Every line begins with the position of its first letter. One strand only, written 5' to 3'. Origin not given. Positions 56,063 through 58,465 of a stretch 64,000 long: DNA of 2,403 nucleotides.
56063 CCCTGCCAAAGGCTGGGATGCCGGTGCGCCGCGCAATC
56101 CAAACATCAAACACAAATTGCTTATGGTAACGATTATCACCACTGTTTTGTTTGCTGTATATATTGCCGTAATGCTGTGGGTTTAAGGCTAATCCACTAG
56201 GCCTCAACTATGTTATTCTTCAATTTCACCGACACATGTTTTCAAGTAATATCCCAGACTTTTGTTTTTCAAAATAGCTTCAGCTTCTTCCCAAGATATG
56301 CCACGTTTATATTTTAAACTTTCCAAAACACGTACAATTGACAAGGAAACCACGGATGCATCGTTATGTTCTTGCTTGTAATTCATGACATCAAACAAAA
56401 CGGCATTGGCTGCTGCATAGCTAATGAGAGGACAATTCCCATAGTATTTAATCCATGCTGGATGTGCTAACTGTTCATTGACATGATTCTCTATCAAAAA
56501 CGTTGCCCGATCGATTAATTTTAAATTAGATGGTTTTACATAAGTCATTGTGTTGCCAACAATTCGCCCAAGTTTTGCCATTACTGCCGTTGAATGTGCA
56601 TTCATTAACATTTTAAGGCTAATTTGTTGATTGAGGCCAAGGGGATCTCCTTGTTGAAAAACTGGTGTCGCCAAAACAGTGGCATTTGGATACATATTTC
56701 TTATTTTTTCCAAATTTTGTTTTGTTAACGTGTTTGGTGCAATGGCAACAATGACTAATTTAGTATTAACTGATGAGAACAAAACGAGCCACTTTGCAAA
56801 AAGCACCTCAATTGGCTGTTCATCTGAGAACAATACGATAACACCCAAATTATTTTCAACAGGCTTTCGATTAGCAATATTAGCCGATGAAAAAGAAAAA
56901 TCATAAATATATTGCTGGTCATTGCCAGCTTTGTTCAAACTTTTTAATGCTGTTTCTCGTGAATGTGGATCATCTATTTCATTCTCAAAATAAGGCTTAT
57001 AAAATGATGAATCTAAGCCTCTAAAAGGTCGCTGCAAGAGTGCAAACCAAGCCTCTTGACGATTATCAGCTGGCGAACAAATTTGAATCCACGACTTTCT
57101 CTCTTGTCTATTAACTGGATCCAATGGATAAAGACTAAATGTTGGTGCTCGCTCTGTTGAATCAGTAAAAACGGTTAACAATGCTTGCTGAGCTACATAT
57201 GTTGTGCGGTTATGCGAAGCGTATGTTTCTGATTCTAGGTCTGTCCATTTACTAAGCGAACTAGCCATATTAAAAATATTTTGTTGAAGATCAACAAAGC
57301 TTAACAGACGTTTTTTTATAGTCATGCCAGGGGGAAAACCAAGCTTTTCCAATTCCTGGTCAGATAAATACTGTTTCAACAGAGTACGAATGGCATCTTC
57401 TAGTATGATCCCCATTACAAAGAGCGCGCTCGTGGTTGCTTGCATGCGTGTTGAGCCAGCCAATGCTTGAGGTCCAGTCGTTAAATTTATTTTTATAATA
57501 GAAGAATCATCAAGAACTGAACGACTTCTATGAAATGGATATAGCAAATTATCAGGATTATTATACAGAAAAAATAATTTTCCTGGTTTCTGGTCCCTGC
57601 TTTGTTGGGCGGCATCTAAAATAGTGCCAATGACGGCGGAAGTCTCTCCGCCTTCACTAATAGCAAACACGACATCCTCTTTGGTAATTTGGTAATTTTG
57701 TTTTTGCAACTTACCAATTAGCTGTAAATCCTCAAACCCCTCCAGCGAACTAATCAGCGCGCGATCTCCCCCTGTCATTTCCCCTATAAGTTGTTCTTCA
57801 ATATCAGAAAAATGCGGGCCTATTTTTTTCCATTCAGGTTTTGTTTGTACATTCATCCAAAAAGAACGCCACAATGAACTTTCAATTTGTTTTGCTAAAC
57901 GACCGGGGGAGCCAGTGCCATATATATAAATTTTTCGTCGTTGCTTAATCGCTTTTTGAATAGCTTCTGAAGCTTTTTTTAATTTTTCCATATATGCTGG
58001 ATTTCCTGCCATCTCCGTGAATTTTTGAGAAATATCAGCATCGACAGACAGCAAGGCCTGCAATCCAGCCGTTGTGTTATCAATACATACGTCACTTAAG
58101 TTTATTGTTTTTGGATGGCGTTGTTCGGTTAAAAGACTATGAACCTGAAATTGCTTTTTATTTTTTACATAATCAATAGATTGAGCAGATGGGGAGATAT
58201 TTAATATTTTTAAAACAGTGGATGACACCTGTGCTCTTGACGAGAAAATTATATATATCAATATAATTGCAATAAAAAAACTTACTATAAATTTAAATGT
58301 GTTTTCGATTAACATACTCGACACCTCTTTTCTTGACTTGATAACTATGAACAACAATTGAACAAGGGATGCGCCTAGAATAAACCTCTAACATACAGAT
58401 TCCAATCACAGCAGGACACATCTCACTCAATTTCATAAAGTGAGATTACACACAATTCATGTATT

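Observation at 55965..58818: Membrane-anchored GKRP-like double-SIS protein inserted between a DUF1467 gene and a decayed duplicate of it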

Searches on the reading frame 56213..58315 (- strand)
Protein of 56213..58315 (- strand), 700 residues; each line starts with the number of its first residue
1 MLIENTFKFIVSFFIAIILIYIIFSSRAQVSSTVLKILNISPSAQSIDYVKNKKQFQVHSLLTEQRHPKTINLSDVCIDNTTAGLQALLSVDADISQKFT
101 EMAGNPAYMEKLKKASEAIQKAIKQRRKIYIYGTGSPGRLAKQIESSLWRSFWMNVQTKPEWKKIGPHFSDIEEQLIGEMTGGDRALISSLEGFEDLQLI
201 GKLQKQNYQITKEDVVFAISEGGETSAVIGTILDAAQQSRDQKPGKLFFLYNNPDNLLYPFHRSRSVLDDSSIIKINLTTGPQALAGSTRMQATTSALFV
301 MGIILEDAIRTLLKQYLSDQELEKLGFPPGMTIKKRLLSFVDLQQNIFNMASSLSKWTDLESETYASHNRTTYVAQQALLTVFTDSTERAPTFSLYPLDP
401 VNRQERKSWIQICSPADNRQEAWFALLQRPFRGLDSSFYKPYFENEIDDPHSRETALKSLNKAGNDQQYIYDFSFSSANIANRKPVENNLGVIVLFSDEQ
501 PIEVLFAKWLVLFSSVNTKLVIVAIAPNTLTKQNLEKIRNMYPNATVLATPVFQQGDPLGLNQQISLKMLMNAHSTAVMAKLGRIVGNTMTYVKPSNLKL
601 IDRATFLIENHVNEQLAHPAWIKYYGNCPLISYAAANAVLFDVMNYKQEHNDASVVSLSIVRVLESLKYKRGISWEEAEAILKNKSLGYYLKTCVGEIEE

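Call 3: search_protein_families(library=pfam, proteins=[window:56213-58315:-], max_evalue=0.01)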
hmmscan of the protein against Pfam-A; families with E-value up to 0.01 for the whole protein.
window:56213-58315:- (700 aa): 2 families
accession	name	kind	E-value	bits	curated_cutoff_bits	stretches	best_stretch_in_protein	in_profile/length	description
PF13580.11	SIS_2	-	5e-07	30.3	27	0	179-238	70-129/138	SIS domain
PF22645.1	GKRP_SIS_N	-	3.4e-06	27.2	27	1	116-232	6-109/113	Glucokinase regulatory protein N-terminal SIS domain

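Call 4: search_protein_families(library=ncbifam, proteins=[window:56213-58315:-], max_evalue=0.01)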
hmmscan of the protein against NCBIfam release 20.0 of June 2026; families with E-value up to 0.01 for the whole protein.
window:56213-58315:- (700 aa): 4 families
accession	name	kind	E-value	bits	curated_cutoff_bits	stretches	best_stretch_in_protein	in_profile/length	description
NF003915.0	PRK05441.1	subfamily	3.1e-29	101.9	168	2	166-304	85-208/300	N-acetylmuramic acid 6-phosphate etherase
NF009222.0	PRK12570.1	subfamily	3.9e-25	88.3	255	2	53-233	5-159/307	N-acetylmuramic acid 6-phosphate etherase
TIGR00274.1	TIGR00274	equivalog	2.6e-23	82.5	302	2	167-305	81-204/291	N-acetylmuramic acid 6-phosphate etherase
NF002805.0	PRK02947.1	subfamily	0.0022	17.2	135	0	109-135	23-49/247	sugar isomerase domain-containing protein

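Call 5: search_solved_structures(query=window:56213-58315:-, max_evalue=1, show_alignments=3)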
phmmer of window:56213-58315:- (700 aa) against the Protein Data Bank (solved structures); distinct sequences matched with E-value up to 1: 11.
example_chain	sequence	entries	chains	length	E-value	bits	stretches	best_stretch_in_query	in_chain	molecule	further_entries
4s12_A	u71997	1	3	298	8.6e-13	50.7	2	167-299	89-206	N-acetylmuramic acid 6-phosphate etherase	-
1nri_A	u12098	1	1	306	0.00014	23.6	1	165-302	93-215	Hypothetical protein HI0754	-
4lzj_A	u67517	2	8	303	0.00014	23.6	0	165-234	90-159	N-acetylmuramic acid 6-phosphate etherase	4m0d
4bb9_A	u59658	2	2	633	0.0011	20.6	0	524-611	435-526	GLUCOKINASE REGULATORY PROTEIN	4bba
4mqu_A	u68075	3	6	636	0.0011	20.6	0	524-611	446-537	Glucokinase regulatory protein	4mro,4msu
4ly9_A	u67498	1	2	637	0.0011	20.6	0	524-611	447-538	Glucokinase regulatory protein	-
4ohk_A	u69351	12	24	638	0.0012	20.6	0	524-611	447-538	Glucokinase regulatory protein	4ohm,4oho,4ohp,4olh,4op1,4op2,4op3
4lc9_A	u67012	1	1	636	0.064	14.8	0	537-611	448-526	Glucokinase regulatory protein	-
3w0l_B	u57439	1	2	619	0.18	13.3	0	180-298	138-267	Glucokinase regulatory protein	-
2ynz_A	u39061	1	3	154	0.29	12.7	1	306-413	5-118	GENERAL CONTROL PROTEIN GCN4, PUTATIVE INNER MEMBRANE PROTEIN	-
3ong_A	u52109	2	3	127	0.62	11.6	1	463-520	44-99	Ubiquitin-activating enzyme E1-like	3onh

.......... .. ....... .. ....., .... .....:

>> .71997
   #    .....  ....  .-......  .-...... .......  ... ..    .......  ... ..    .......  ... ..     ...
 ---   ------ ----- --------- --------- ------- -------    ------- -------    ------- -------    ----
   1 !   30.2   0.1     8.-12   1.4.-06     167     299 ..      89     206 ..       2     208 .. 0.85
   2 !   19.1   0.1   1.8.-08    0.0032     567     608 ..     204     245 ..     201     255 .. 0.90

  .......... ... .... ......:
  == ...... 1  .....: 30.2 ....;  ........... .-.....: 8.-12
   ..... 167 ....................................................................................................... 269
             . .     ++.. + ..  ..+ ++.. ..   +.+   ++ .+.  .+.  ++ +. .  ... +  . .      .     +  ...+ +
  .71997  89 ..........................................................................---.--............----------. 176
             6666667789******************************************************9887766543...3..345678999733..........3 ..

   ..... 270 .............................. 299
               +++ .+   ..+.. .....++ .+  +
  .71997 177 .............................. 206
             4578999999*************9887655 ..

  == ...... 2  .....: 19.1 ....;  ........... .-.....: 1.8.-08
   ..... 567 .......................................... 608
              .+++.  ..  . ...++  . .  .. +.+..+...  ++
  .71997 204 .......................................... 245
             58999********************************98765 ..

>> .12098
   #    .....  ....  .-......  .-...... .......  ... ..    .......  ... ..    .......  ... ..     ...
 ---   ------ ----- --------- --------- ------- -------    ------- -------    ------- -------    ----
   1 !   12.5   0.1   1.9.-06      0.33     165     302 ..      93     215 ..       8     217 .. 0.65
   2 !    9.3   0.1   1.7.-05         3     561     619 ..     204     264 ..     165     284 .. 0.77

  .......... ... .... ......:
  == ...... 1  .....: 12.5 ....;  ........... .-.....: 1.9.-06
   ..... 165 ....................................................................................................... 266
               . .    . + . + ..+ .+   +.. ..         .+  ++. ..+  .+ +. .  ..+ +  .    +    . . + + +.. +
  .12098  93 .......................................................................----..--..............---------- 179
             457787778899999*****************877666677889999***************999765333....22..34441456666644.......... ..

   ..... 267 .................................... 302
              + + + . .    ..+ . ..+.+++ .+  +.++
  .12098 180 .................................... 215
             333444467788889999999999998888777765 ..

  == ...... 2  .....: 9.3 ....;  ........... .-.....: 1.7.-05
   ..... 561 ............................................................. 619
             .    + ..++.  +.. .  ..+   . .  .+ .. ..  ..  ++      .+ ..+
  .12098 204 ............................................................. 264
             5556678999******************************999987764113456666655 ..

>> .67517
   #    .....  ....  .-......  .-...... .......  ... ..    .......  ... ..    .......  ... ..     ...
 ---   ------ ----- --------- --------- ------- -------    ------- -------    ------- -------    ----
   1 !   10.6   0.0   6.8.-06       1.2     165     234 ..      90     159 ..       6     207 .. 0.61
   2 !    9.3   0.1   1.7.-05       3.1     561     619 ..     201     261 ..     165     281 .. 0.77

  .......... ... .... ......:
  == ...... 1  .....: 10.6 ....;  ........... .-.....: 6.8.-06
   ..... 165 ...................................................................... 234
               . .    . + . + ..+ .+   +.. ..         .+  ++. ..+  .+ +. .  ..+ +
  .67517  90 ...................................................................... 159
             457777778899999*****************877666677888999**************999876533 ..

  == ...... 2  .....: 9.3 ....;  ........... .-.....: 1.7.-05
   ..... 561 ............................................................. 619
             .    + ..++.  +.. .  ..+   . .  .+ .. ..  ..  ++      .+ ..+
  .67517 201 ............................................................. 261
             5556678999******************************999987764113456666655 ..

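Call 6: find_homologous_proteins(query=window:56213-58315:-)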
Query window:56213-58315:- (700 aa): 3634 proteins with E <= 0.001 among 8000 candidates; the best 120 are listed.
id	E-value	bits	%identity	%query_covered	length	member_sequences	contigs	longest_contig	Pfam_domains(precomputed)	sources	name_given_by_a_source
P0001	0.0e+0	1562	100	100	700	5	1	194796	PF13580.12,PF22645.2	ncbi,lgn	-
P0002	1.0e-233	796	55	97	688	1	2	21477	PF13580.12,PF22645.2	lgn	-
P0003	8.1e-229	779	55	96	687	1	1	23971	PF13580.12,PF22645.2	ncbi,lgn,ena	-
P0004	1.1e-227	776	54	97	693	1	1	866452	PF22645.2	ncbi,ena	-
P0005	1.0e-225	769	56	94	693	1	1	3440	PF13580.12,PF22645.2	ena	-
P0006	9.0e-225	766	54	96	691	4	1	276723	PF13580.12,PF22645.2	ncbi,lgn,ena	-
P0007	6.4e-224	763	58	92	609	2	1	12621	PF13580.12,PF22645.2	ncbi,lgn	-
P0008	6.8e-220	750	54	94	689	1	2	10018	PF22645.2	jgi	jgi:N-acetylmuramic acid 6-phosphate etherase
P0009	1.1e-218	746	55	95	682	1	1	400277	PF13580.12,PF22645.2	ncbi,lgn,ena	-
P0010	5.7e-218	744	54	93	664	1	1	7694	PF22645.2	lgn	-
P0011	2.0e-217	742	53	94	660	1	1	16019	PF22645.2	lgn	-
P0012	6.2e-217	740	54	92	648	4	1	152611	PF13580.12,PF22645.2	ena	-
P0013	1.1e-216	739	52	93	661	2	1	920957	PF22645.2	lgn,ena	-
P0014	5.6e-216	737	54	95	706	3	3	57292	PF22645.2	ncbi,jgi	ncbi:MAG: hypothetical protein RJA83_1199 [Pseudomonadota bacterium]|jgi:N-acetylmuramic acid 6-phos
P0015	9.8e-216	736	53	98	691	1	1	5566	PF22645.2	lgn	-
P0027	4.0e-210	718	49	98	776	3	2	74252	PF22645.2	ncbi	ncbi:MAG: hypothetical protein V4700_01240 [Pseudomonadota bacterium]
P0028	3.5e-209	715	51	94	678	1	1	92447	PF13580.12,PF22645.2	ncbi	ncbi:MAG: hypothetical protein AB1410_01215 [Acidobacteriota bacterium]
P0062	6.6e-203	694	51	97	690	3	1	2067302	PF13580.12,PF22645.2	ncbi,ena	-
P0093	4.4e-200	684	49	96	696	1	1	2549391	PF22645.2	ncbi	ncbi:MAG: hypothetical protein QM761_13805 [Pseudoxanthomonas sp.]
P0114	1.8e-199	682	48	96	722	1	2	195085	PF22645.2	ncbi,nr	ncbi:MAG: hypothetical protein GTN73_04410 [Candidatus Aminicenantes bacterium]|nr:hypothetical prot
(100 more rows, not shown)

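Call 14: find_encoding_contigs(protein=P0001, flank=10000, max_places=6)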
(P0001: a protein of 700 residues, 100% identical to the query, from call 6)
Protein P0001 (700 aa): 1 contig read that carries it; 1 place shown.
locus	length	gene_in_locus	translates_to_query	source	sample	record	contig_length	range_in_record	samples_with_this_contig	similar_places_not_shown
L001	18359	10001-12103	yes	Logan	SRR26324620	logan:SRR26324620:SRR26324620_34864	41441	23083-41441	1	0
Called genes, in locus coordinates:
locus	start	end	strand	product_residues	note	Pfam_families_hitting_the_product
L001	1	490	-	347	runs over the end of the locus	PF00953:Glycos_transf_4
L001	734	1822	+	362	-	PF02541:Ppx-GppA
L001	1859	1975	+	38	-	-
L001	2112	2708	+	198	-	PF09825:BPL_N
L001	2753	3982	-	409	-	PF01306:LacY_symp (weak), PF12832:MFS_1_like, PF07690:MFS_1, PF00083:Sugar_tr, PF07690:MFS_1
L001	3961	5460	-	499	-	-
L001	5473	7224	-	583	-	PF03485:Arg_tRNA_synt_N, PF00750:tRNA-synt_1d, PF01406:tRNA-synt_1e (faint), PF05746:DALR_1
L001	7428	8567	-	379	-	PF02163:Peptidase_M50, PF13180:PDZ_2 (weak)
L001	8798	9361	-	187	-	-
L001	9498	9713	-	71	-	PF07330:DUF1467 (weak)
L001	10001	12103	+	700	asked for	PF13580:SIS_2 (faint), PF22645:GKRP_SIS_N (faint)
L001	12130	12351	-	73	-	PF07330:DUF1467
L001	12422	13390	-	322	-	PF03403:PAF-AH_p_II (faint), PF07224:Chlorophyllase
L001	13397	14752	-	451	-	PF07219:HemY_N, PF13428:TPR_14 (faint), PF14559:TPR_19 (faint)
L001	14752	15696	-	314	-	-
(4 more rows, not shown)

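Call 17: search_solved_structures(query=A2, max_evalue=0.01, show_alignments=2)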
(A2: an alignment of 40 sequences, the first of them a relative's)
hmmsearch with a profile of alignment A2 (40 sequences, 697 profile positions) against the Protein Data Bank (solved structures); distinct sequences matched with E-value up to 0.01: 9.
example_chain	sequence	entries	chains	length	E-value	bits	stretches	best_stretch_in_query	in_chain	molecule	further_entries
4s12_A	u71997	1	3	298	1.4e-19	73.2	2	170-297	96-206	N-acetylmuramic acid 6-phosphate etherase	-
4lzj_A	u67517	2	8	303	4.7e-11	45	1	558-621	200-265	N-acetylmuramic acid 6-phosphate etherase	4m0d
1nri_A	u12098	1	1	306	4.8e-11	45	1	558-621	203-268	Hypothetical protein HI0754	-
4mqu_A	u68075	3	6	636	2e-05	26.4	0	558-607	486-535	Glucokinase regulatory protein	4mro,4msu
4ly9_A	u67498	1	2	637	2e-05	26.4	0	558-607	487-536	Glucokinase regulatory protein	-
4ohk_A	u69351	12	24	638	2e-05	26.4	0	558-607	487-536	Glucokinase regulatory protein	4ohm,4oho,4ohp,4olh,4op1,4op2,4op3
4bb9_A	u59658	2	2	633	2.4e-05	26.1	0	558-607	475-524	GLUCOKINASE REGULATORY PROTEIN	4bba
4lc9_A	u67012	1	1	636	0.00062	21.4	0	559-607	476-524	Glucokinase regulatory protein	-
3w0l_B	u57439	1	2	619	0.0011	20.7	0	471-608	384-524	Glucokinase regulatory protein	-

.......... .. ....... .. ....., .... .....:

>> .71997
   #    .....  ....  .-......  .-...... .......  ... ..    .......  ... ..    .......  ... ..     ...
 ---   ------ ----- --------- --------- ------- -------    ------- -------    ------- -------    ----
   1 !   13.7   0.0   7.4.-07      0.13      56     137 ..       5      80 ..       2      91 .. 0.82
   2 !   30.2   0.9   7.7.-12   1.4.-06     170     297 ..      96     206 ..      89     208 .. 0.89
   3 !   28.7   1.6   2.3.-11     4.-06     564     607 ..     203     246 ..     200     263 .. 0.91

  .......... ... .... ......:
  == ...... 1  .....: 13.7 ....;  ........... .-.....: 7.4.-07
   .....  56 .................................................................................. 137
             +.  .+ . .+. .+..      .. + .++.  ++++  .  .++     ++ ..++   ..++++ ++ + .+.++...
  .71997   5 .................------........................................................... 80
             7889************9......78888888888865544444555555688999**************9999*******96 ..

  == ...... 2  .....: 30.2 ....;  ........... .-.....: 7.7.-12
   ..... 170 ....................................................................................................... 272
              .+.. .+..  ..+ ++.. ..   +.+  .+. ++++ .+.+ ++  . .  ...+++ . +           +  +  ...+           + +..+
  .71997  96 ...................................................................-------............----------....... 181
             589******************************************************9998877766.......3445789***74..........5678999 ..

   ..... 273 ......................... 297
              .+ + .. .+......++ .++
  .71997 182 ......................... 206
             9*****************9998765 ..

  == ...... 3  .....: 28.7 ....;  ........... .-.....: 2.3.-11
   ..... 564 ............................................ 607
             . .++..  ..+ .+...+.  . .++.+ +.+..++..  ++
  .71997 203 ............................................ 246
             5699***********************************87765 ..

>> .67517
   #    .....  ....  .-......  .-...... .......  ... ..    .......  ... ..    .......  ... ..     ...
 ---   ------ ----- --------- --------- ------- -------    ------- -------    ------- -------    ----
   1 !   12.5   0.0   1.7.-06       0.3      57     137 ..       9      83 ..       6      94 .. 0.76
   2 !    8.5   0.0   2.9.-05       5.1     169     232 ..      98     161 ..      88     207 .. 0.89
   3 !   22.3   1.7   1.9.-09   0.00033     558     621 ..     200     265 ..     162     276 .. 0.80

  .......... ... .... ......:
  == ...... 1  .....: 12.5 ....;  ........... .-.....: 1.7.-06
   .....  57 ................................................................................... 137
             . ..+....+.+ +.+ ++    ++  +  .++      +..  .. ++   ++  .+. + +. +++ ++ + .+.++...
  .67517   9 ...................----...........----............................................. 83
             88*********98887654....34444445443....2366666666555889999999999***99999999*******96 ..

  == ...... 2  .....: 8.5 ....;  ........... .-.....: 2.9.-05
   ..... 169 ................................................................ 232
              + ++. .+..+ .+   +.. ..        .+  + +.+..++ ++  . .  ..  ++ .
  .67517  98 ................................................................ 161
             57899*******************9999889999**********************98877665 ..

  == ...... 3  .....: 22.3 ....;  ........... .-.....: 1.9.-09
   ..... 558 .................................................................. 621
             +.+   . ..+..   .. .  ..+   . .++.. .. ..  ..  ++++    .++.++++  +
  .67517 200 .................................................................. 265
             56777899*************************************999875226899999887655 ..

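Call 26: predict_structure(alignment_id=A2)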
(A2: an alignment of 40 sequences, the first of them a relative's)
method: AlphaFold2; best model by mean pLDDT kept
length: 700 residues; sequences in the alignment: 40
mean_pLDDT: 91.2   pTM: 0.90
mean pLDDT of the five models: 91.2, 91.0, 88.9, 88.6, 88.6
residues with pLDDT >= 90: 522; 70-90: 152; 50-70: 20; < 50: 6
segments of 3 or more residues with pLDDT < 50: 27-30
pLDDT, mean of each block of 10 residues (from residue 1): 77 88 59 86 94 91 93 95 98 98 98 98 97 93 97 96 95 96 87 88 95 97 92 94 90 96 96 97 88 95 98 97 94 97 96 97 93 94 77 71 86 93 95 95 94 91 92 93 92 91 85 92 87 86 90 85 95 94 90 84 93 94 92 97 88 86 95 94 90 69
secondary structure, 60 per line:
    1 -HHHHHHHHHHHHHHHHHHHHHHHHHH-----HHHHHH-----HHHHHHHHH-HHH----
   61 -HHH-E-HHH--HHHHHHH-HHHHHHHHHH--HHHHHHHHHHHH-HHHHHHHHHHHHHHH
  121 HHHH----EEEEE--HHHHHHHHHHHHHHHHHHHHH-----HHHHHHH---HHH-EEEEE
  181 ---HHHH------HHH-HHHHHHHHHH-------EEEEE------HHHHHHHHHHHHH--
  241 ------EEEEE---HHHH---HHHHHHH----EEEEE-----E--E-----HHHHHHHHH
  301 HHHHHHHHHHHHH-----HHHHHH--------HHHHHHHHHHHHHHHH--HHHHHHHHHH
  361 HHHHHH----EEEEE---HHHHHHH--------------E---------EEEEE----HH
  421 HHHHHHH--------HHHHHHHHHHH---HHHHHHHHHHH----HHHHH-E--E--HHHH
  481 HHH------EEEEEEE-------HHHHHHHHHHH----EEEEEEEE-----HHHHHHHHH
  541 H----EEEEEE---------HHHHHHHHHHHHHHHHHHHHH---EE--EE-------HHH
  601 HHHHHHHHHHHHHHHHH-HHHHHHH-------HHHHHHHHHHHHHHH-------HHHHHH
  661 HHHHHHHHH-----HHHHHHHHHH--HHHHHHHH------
elements in order (helices of 4 or more, strands of 3 or more residues): H2-27 H33-38 H44-52 H73-79 H81-90 H93-104 H106-124 E129-133 H136-156 H162-168 E176-180 H184-187 H198-207 E215-219 H226-238 E247-251 H255-258 H262-268 E273-277 H292-313 H319-324 H333-348 H351-366 E371-375 H379-385 E410-414 H419-427 H436-446 H450-460 H465-469 H477-483 E490-496 H504-514 E519-526 H532-541 E546-551 H561-581 H598-617 H619-625 H633-647 H655-669 H675-684 H687-694
